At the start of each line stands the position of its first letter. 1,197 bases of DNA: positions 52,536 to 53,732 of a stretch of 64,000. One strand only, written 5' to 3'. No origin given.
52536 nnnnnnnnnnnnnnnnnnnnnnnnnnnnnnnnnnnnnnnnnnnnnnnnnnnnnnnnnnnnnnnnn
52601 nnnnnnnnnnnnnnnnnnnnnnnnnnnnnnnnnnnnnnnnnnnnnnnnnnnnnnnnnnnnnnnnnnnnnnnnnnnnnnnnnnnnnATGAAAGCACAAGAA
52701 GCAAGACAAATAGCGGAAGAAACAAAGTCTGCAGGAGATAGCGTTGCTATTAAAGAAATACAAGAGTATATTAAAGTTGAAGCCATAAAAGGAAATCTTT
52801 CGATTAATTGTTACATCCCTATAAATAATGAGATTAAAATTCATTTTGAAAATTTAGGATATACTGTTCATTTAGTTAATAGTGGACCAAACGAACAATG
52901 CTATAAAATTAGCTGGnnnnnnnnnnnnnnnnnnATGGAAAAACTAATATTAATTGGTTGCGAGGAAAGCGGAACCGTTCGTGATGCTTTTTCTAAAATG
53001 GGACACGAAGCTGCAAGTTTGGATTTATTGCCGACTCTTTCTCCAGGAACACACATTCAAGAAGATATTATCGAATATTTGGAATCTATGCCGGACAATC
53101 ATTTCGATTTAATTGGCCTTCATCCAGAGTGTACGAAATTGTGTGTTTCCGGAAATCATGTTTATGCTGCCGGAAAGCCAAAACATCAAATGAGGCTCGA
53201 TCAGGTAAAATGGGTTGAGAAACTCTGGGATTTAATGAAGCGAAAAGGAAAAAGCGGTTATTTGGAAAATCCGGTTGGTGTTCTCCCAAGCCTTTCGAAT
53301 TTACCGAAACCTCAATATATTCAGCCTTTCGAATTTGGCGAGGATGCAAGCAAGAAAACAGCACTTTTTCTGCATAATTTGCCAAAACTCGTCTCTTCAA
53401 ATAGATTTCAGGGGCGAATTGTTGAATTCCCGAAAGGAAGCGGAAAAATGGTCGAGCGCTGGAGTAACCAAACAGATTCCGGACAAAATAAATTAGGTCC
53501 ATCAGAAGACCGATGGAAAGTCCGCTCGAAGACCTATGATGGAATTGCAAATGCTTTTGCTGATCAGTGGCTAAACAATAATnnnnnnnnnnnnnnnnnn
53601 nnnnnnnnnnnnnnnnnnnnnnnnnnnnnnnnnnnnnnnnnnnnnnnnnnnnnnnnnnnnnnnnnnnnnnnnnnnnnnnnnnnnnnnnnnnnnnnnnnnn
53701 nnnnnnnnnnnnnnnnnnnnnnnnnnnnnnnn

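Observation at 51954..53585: Two adjacent paralogs of a minimal (TRD-less) C5-cytosine-methyltransferase-like enzyme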

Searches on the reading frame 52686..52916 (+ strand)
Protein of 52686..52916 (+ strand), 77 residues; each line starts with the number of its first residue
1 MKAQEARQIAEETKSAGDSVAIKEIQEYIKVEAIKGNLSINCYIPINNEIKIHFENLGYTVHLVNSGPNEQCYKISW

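Call 26: search_protein_families(library=phrogs, proteins=[window:52686-52916:+], max_evalue=0.001)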
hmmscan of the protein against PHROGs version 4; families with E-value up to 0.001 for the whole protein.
window:52686-52916:+ (77 aa): 1 family
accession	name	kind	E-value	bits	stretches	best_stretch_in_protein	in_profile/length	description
phrog_9673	-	unknown function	1.2e-06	29.7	1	3-76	6-86/87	-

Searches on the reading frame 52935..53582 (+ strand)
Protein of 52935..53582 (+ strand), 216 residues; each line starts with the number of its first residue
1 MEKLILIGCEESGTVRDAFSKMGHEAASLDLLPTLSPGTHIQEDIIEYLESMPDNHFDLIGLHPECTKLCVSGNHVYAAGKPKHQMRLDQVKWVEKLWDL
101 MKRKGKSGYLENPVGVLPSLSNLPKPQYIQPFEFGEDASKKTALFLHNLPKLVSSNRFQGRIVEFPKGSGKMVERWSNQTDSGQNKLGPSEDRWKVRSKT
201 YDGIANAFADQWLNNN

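Call 3: search_protein_families(library=pfam, proteins=[window:52935-53582:+], max_evalue=10)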
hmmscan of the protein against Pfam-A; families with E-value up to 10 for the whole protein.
window:52935-53582:+ (216 aa): 0 families

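Call 4: search_protein_families(library=phrogs, proteins=[window:52935-53582:+], max_evalue=1)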
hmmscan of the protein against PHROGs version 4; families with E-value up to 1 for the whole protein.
window:52935-53582:+ (216 aa): 2 families
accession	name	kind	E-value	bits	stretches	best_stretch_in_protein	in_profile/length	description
phrog_757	-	other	2.2e-47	162.2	1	1-214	13-220/247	DNA methyltransferase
phrog_27471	-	unknown function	1.1e-18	68.2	1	110-212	10-92/93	-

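Call 6: search_protein_families(library=ncbifam, proteins=[window:52935-53582:+], max_evalue=10)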
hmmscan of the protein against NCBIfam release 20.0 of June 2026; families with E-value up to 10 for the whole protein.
window:52935-53582:+ (216 aa): 0 families

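Call 7: search_solved_structures(query=window:52935-53582:+, max_evalue=10, show_alignments=3)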
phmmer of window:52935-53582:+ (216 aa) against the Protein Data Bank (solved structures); distinct sequences matched with E-value up to 10: 0.

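Call 10: find_homologous_proteins(query=window:52935-53582:+)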
Query window:52935-53582:+ (216 aa): 4952 proteins with E <= 0.001 among 5057 candidates; the best 120 are listed.
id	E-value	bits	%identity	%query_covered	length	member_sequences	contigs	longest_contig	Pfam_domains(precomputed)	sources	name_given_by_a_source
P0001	1.5e-130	452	92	99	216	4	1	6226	-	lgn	-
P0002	3.2e-124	431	87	99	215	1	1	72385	-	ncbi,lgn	ncbi:MAG: DNA cytosine methyltransferase [Bacteroidota bacterium]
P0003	9.7e-115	400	80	96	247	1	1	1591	-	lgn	-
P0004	1.5e-97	344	70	96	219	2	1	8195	-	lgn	-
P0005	9.9e-87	308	67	97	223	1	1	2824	-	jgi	jgi:hypothetical protein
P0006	3.4e-83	297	66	98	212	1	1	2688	-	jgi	-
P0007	8.4e-83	295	62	98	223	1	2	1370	-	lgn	-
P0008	3.1e-80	287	61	97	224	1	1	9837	-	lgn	-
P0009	6.8e-79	283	61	96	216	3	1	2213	-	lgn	-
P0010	3.1e-78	280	60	96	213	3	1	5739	-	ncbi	-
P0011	1.3e-76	275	61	96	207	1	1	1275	-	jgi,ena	-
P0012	4.2e-75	270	62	96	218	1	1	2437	-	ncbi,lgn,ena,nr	ncbi:MAG: hypothetical protein KAT69_00090 [Candidatus Aminicenantes bacterium]|nr:hypothetical prot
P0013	4.8e-75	270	61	96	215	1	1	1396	-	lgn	-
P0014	1.2e-74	269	61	98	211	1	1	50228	-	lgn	-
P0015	1.9e-73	265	57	98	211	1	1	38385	-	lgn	-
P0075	1.2e-60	223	57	96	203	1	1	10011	-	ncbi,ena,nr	ncbi:DNA cytosine methyltransferase [Candidatus Pacearchaeota archaeon]|nr:DNA cytosine methyltransf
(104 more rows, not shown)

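Call 15: search_solved_structures(query=A2, max_evalue=10, show_alignments=2)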
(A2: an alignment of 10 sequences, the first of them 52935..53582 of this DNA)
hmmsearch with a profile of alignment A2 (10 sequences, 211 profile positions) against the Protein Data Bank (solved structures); distinct sequences matched with E-value up to 10: 3.
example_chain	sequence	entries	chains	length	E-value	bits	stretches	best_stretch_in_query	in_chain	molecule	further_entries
1hdr_A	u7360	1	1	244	0.86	12.3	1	15-100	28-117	DIHYDROPTERIDINE REDUCTASE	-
9dtw_A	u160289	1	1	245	0.87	12.3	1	15-100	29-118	Dihydropteridine reductase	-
8qjk_A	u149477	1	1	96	1.1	11.9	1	134-180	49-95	csx23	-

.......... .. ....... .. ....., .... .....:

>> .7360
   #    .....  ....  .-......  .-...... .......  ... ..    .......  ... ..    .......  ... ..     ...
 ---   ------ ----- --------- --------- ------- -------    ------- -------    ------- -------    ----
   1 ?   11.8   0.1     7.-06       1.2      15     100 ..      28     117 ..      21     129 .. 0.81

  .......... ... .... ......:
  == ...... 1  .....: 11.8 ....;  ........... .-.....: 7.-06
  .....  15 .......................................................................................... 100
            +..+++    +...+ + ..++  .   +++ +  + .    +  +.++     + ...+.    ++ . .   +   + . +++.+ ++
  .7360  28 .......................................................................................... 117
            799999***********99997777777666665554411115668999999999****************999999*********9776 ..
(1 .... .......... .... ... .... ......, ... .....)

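Call 22: find_encoding_contigs(protein=P0002, flank=10000, max_places=3)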
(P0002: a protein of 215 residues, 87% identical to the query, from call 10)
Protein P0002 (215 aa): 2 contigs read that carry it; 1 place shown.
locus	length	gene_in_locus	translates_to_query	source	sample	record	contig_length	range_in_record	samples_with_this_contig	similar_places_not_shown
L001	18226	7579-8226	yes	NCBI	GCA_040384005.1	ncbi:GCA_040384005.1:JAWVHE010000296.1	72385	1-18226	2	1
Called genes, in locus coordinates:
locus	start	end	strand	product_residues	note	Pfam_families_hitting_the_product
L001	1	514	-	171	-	PF24703:DUF7666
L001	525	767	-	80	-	-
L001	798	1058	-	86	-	-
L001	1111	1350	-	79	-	-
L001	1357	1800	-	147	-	-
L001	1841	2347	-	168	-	-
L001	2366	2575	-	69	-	-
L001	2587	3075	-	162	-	-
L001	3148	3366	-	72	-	-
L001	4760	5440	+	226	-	-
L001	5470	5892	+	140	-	-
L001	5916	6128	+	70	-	-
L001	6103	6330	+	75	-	-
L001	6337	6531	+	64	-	-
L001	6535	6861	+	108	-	-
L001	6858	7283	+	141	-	-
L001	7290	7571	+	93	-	-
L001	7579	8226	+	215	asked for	-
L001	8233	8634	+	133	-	-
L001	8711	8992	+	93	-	-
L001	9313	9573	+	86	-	-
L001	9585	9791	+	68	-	-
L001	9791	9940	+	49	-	-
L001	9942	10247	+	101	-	PF00436:SSB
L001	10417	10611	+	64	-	-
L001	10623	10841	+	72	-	-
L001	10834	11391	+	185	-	-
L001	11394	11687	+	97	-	-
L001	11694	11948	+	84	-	-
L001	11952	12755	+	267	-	-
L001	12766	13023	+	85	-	-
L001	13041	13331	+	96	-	-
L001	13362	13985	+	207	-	-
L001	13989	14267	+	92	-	PF24729:Acb2_Tad1_hairpin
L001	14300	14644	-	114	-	PF00166:Cpn10 (faint)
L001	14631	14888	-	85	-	-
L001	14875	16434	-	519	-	PF00118:Cpn60_TCP1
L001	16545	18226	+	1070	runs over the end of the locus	-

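Call 27: predict_structure(alignment_id=A3)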
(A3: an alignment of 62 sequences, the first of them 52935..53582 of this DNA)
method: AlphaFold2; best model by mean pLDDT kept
length: 216 residues; sequences in the alignment: 62
mean_pLDDT: 95.8   pTM: 0.90
mean pLDDT of the five models: 95.8, 95.8, 95.6, 95.1, 94.9
residues with pLDDT >= 90: 196; 70-90: 18; 50-70: 1; < 50: 1
segments of 3 or more residues with pLDDT < 50: none
pLDDT, mean of each block of 10 residues (from residue 1): 95 97 98 96 98 99 94 93 98 98 99 96 98 98 98 98 97 98 92 87 98 78
secondary structure, 60 per line:
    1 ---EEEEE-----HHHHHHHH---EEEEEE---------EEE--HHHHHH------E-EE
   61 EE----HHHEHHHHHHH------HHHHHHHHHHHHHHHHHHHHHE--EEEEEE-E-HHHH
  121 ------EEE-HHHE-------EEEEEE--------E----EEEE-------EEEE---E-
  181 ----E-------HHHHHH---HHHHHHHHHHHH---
elements in order: E4-8 H14-21 E25-30 E40-42 H45-50 E59-62 H71-77 H84-104 E108-113 H117-120 E127-129 E142-147 E161-164 E172-175 H193-198 H202-213

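Call 37: search_dna_similar(query=window:52935-53582:+, collection=phages, mode=protein, max_rows=40, rows=spread)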
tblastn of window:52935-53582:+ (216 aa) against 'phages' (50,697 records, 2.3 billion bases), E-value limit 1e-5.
Records with a match: 178; places in all: 178; records where one place covers at least 80% of the query: 174.
Best place of each record, by identity: <60% 178.
By first word of the organism name: Flavobacterium 37; Vibrio 21; Salmonella 20; Pseudomonas 11; Cellulophaga 11; Ruegeria 10; Arthrobacter 9; Burkholderia 8; Acinetobacter 7; Bacteriophage 5; and 26 more.
By host as written in the record: - 26; Flavobacterium sp. LMO9 23; Flavobacterium sp. LMO6 14; Ruegeria pomeroyi DSS-3 10; Arthrobacter globiformis B-2979 7; Burkholderia sp. 6; Salmonella enterica subsp. enterica serovar Paratyphi C 5; Salmonella enterica subsp. enterica serovar Typhi 5; and 52 more.
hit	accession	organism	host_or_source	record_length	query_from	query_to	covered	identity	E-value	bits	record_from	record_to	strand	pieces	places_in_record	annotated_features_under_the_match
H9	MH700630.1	Sinorhizobium phage phiM6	Sinorhizobium meliloti 1021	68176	4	212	97%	47.2%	8e-43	158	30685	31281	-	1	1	putative DNA methylase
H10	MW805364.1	Octadecabacter Antarctic DB virus 2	Octadecabacter sp. strain IceBac 430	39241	5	212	96%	45.7%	8e-51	181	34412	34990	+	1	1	DNA methylase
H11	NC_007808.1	Pseudomonas phage PA11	Pseudomonas aeruginosa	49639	5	212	96%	45.2%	5e-45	165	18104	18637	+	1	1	DNA methyltransferase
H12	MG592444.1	Vibrio phage 1.067.O._10N.261.52.C9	Vibrio lentus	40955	5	212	96%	42.9%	2e-44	163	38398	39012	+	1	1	S-adenosyl-L-methionine-dependent methyltransferase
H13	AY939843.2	Prochlorococcus phage P-SSP7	-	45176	5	212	96%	41.4%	2e-32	129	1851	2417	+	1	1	gp12: uncharacterized protein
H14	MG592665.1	Vibrio phage 2.095.B._10N.286.46.E10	Vibrio sp. F12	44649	5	212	96%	40.8%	8e-40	150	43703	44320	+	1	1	S-adenosyl-L-methionine-dependent methyltransferase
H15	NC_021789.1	Cellulophaga phage phi19:3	Cellulophaga baltica #19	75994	5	215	98%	39.4%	6e-32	127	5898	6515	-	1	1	DNA methyltransferase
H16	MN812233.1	Flavobacterium phage vB_FspS_snork9-1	Flavobacterium sp. LMO9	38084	5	212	96%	38.5%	2e-30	123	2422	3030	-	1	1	DNA methyltransferase | hypothetical protein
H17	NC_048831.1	Flavobacterium phage vB_FspS_filifjonk9-1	Flavobacterium sp. LMO9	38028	5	212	96%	38.5%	3e-30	122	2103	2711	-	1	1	DNA methyltransferase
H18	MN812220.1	Flavobacterium phage vB_FspS_mumin6-1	Flavobacterium sp. LMO6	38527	5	212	96%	38.5%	3e-30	122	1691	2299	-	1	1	DNA methyltransferase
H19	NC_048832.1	Flavobacterium phage vB_FspS_hattifnatt9-1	Flavobacterium sp. LMO9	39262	5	212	96%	38.5%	3e-30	122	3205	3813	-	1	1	DNA methyltransferase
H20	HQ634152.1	Prochlorococcus phage P-SSP6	Prochlorococcus marinus MIT9515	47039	5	212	96%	38.5%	2e-30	123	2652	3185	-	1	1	hypothetical protein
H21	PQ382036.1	Acinetobacter phage vB_AbaSI_5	Acinetobacter baumannii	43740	1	212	98%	37.7%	5e-30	122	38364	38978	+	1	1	hypothetical protein (x2)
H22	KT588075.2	Acinetobacter phage Ab105-2phi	Acinetobacter baumannii Ab105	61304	1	212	98%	37.7%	5e-30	122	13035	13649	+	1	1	methyltransferase | hypothetical protein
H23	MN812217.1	Flavobacterium phage vB_FspS_lillamy9-6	Flavobacterium sp. LMO9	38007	5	212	96%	38.1%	1e-30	124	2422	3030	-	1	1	DNA methyltransferase | hypothetical protein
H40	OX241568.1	Vibrio phage 282E43-1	Seawater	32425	5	212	96%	31.9%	5e-19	91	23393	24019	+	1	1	putative DNA cytosine methyltransferase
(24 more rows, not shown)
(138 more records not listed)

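Call 69: search_protein_representatives(alignment_id=A3)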
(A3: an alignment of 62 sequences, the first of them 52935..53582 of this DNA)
Query: 62 sequences, 213 profile positions. Proteins with E-value up to 0.001 (for the whole library): 6208; up to 1e-10: 3690; up to 1e-30: 1178. The best 150 are listed.
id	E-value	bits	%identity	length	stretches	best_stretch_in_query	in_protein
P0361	6.8e-86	303.4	-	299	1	1-211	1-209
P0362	3.8e-85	301.0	-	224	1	1-211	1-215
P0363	7.4e-83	293.5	-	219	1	3-211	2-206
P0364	3.1e-82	291.4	-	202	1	1-211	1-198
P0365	1.2e-79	283.0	-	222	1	3-211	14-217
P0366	6.0e-79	280.7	-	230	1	1-211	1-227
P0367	3.1e-77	275.1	-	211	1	1-211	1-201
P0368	6.8e-75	267.5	-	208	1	2-211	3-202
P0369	1.6e-74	266.3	-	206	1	1-211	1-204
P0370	9.9e-74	263.7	-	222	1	1-210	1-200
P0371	2.7e-73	262.3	-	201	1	1-211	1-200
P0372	9.2e-73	260.5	-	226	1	1-211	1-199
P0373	1.7e-72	259.7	-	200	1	1-210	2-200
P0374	3.2e-71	255.5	-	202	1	1-211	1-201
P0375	4.4e-70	251.8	-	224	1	2-211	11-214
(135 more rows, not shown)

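Call 73: search_protein_families(library=pfam, proteins=[L001:4760-5437:+, P0075], max_evalue=1)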
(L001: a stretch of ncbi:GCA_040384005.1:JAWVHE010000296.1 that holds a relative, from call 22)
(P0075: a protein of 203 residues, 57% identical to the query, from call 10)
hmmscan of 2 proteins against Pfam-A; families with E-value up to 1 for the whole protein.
L001:4760-5437:+ (226 aa): 1 family
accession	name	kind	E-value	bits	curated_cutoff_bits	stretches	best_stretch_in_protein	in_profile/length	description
PF16551.10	Quaking_NLS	-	0.57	10.3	22.9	1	138-155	1-18/30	Putative nuclear localisation signal of quaking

P0075 (203 aa): 1 family
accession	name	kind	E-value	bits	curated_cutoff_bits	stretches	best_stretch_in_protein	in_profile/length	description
PF00145.23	DNA_methylase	-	0.28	11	22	1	55-116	61-117/324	C-5 cytosine-specific DNA methylase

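Call 80: fold_search(model_id=the predicted structure, library=viral)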
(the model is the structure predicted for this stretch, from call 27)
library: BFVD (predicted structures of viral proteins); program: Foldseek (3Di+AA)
matches with E <= 10: 498; with E <= 0.001: 38
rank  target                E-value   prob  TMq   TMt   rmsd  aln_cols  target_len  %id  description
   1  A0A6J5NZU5            6.2e-18  1.00  0.75  0.66   3.3       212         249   37  S-adenosyl-L-methionine-dependent methyltransferase [uncultured Caudovirales phage]
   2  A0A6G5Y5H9            2.6e-09  1.00  0.67  0.65   4.7       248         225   20  (no name in the UniProt tables at hand)
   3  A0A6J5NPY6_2          1.8e-08  1.00  0.66  0.15   4.6       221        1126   21  Uncharacterized protein [uncultured Caudovirales phage]
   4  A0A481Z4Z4            1.3e-07  1.00  0.50  0.18   4.9       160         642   17  C-5 cytosine-specific DNA methylase [Pithovirus LCPAC201]
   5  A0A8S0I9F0            1.9e-07  1.00  0.39  0.70   2.7       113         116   44  (no name in the UniProt tables at hand)
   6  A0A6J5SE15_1          3.8e-07  1.00  0.66  0.12   4.2       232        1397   22  Helicase/UvrB, N-terminal [uncultured Caudovirales phage]
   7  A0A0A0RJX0            9.1e-07  1.00  0.47  0.49   6.1       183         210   19  (no name in the UniProt tables at hand)
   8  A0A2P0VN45            2.5e-06  1.00  0.58  0.58   6.8       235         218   14  Putative cytosine DNA methyltransferase [Tetraselmis virus 1]
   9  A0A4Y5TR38            5.0e-06  1.00  0.46  0.32   5.5       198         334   17  (no name in the UniProt tables at hand)
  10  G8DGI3                5.7e-06  1.00  0.46  0.25   5.7       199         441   13  (no name in the UniProt tables at hand)
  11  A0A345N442            7.8e-06  1.00  0.56  0.61   7.2       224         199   15  (no name in the UniProt tables at hand)
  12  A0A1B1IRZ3            1.1e-05  1.00  0.47  0.23  14.2       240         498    9  (no name in the UniProt tables at hand)
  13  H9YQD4                1.7e-05  1.00  0.55  0.26   7.2       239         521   13  (no name in the UniProt tables at hand)
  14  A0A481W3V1            2.9e-05  1.00  0.51  0.45   8.6       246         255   15  (no name in the UniProt tables at hand)
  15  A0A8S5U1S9            3.8e-05  1.00  0.46  0.23  11.6       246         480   11  Cytosine specific methyltransferase [Siphoviridae sp. ctdHi7]
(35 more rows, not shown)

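Call 81: find_related_loci(query=A3, collection=viral_contigs, flank=10000)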
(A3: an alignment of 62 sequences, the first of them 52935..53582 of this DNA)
Query A3 (216 aa) in viral_contigs; peptide patterns used: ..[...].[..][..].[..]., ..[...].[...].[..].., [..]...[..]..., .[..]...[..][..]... (x = any residue, [..] = any of these).
600 stretches matched a pattern (row limit reached: there are more); 577 encode a relative of the query (tblastn E <= 1e-3); the best 80 are kept; 80 distinct loci.
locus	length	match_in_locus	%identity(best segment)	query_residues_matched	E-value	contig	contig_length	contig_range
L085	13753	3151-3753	52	5-212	2e-67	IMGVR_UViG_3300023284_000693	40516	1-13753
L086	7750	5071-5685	51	2-212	2e-58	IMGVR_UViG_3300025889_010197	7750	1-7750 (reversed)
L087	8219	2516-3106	51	5-215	1e-56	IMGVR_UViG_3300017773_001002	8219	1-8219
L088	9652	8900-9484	47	4-212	5e-56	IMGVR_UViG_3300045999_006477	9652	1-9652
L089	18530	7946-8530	49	5-212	4e-56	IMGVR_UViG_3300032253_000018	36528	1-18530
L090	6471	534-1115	47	5-212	4e-55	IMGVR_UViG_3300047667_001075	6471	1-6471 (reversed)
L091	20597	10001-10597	48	5-212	1e-54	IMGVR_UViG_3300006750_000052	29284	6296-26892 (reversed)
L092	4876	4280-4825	48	5-212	1e-54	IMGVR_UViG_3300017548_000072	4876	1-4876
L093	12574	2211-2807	45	5-215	3e-54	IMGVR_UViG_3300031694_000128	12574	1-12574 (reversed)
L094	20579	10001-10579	49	5-212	1e-53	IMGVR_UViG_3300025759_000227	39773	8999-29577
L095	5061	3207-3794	48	5-212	2e-53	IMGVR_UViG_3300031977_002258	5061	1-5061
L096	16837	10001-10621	47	5-212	9e-53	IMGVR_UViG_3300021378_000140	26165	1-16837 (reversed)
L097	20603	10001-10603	50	5-212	4e-52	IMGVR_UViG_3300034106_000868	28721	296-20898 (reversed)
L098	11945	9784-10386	50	5-212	4e-52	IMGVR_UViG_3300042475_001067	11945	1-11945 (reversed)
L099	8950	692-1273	45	5-212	7e-52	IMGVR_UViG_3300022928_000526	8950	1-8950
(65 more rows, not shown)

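Call 84: get_annotated_region(hit=H15, flank=4000)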
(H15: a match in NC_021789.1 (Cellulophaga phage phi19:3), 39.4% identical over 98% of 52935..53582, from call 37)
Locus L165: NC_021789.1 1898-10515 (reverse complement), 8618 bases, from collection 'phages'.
description: Cellulophaga phage phi19:3, complete genome.
organism: Cellulophaga phage phi19:3 (NCBI taxid 1327971)
taxonomy: Viruses; Duplodnaviria; Heunggongvirae; Uroviricota; Caudoviricetes; Pachyviridae; Baltivirus; Baltivirus phi19tres
host: Cellulophaga baltica #19; source: seawater; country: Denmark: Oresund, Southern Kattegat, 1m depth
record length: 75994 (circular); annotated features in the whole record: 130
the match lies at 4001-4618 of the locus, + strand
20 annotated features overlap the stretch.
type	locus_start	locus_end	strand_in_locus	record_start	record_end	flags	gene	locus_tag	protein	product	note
CDS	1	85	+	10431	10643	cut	-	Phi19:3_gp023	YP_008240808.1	hypothetical protein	-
CDS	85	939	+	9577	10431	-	-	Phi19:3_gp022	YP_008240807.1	RecT-like ssDNA annealing protein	annotation based on sequence similarity to NCBI YP_862508, CDD pfam03837, and Pfam PF03837.9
CDS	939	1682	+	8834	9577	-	-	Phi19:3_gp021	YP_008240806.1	metal-dependent hydrolase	annotation based on sequence similarity to NCBI ZP_07809761, CDD cl00446, and Pfam PF00753.22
CDS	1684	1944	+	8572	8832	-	-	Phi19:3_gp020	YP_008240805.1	hypothetical protein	-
CDS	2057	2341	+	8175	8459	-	-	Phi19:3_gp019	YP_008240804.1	hypothetical protein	-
CDS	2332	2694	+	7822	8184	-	-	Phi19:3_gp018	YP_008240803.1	single strand DNA binding protein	-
CDS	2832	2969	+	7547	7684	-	-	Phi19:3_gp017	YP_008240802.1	hypothetical protein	-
CDS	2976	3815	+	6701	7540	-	-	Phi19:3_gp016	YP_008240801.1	phosphoadenosine phosphosulfate reductase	-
CDS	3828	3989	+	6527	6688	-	-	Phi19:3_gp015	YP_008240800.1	hypothetical protein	-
CDS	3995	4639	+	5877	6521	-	-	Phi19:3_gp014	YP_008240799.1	DNA methyltransferase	-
CDS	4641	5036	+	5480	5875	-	-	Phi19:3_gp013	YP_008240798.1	DnaA protein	annotation based on sequence similarity to NCBI ZP_05348368, CDD cd06571, and PfamPF08299.6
CDS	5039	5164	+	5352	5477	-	-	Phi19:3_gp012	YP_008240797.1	hypothetical protein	-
CDS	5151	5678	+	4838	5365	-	-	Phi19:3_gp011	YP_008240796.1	hypothetical protein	-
CDS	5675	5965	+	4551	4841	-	-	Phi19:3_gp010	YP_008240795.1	hypothetical protein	-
CDS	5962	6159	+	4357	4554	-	-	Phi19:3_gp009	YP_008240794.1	DNA methyltransferase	-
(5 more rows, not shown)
